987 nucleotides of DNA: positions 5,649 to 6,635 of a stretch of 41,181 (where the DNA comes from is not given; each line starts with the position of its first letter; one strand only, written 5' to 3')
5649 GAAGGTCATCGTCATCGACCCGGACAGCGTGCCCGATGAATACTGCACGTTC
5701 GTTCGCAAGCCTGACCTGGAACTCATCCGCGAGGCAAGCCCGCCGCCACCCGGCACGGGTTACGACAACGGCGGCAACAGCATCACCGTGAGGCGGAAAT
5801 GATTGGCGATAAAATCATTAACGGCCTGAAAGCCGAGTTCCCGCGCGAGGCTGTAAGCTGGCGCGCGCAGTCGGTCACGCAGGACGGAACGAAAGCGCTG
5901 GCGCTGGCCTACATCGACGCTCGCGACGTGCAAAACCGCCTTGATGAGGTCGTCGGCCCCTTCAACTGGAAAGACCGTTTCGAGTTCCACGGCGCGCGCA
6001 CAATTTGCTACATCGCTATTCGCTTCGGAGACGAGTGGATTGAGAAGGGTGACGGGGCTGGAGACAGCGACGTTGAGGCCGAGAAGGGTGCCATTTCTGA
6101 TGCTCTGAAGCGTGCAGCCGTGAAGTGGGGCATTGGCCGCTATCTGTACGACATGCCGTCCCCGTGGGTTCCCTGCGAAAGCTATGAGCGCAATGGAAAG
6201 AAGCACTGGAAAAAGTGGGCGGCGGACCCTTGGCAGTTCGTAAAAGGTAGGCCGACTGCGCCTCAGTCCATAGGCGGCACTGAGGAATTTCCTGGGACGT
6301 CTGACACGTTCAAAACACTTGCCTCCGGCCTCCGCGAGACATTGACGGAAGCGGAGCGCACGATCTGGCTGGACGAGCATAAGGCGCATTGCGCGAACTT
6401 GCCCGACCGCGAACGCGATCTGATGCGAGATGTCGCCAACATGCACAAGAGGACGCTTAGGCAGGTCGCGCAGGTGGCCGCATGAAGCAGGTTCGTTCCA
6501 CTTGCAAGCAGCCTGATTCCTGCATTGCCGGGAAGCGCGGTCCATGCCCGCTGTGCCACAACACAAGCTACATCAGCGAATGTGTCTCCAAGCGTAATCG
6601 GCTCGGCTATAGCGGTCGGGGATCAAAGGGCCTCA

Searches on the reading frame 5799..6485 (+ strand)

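Call 92: search_protein_families(library=pfam, proteins=[window:5799-6485:+], max_evalue=0.01)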
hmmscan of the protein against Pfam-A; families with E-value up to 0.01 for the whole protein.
window:5799-6485:+ (228 aa): 1 family
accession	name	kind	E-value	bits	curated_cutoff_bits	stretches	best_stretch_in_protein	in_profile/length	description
PF04098.21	Rad52_Rad22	-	1e-17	64.9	20.3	2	75-132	91-150/153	Rad52/22 family double-strand break repair protein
